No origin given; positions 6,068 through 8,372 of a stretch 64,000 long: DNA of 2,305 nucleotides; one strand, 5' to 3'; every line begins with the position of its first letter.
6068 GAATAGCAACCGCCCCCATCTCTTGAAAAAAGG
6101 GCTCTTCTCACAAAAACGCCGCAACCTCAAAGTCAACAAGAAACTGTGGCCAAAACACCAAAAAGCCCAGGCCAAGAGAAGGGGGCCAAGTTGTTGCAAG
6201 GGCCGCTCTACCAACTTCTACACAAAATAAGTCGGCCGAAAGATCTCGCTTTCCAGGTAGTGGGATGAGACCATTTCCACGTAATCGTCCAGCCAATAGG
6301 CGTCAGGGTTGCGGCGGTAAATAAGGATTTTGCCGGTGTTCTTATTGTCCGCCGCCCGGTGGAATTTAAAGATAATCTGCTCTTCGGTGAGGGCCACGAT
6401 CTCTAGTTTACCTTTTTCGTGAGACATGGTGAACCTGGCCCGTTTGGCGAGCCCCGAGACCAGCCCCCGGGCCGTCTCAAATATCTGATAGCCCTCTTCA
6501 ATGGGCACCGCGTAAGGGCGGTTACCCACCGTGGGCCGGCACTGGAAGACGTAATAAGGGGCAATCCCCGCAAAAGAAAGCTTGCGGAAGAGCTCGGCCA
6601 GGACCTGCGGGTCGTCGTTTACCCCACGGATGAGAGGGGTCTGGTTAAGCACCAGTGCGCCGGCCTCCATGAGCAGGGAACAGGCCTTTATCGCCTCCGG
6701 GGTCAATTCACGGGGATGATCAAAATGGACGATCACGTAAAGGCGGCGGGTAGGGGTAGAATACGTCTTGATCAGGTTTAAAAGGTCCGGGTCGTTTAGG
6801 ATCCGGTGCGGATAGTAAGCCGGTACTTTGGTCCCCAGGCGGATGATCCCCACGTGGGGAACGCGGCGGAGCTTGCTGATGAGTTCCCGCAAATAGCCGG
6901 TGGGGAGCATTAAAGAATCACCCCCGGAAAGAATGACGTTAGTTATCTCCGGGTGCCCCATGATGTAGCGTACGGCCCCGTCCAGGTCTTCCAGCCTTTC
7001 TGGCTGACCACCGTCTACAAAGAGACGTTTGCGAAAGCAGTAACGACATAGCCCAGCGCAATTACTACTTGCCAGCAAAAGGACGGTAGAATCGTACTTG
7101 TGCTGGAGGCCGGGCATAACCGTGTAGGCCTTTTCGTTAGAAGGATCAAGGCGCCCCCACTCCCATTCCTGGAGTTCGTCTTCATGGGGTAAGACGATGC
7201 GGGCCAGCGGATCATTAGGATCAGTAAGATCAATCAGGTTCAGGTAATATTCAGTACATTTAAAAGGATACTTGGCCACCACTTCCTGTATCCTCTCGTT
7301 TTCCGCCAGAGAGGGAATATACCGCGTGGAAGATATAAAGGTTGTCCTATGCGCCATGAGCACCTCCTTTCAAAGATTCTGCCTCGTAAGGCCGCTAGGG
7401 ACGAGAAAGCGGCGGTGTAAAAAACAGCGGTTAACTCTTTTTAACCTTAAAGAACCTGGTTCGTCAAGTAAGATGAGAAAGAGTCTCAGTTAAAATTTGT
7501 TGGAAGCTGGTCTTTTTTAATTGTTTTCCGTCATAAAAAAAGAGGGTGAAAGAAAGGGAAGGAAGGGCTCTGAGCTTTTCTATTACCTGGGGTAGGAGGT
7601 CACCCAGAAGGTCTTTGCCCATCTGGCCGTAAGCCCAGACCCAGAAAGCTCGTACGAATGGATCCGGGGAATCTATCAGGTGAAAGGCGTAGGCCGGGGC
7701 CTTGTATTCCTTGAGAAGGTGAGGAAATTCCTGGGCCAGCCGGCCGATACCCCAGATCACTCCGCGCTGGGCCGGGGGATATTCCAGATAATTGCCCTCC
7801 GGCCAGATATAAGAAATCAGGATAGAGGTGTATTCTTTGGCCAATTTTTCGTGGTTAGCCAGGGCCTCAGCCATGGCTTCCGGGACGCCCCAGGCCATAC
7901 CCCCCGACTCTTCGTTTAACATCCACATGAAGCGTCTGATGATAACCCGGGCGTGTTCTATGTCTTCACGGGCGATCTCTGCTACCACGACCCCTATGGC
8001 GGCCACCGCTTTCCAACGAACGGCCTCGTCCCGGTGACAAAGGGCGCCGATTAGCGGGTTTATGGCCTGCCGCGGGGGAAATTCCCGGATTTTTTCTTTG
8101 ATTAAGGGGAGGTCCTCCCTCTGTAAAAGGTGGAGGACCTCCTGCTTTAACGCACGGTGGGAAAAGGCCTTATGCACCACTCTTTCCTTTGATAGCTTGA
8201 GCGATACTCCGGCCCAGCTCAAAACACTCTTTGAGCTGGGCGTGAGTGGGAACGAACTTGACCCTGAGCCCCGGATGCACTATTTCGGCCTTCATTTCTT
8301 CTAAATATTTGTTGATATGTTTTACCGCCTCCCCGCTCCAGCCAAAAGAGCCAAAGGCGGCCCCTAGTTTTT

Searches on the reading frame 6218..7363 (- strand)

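Call 26: search_protein_families(library=pfam, proteins=[window:6218-7363:-], max_evalue=0.00001)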
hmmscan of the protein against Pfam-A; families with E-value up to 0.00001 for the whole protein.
window:6218-7363:- (381 aa): 1 family
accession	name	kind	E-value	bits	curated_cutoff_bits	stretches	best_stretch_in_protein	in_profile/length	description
PF04055.27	Radical_SAM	-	4.2e-08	34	29.5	1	100-254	5-161/166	Radical SAM superfamily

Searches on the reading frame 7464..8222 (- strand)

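Call 26: search_protein_families(library=pfam, proteins=[window:7464-8222:-], max_evalue=0.00001)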
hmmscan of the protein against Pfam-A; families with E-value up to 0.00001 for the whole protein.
window:7464-8222:- (252 aa): 2 families
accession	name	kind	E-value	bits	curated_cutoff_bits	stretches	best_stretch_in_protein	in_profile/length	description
PF13646.12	HEAT_2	-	2.4e-07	31.4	27.7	0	45-77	24-56/88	HEAT repeats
PF13513.12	HEAT_EZ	-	4.4e-07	30.7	27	0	52-77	28-53/55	HEAT-like repeat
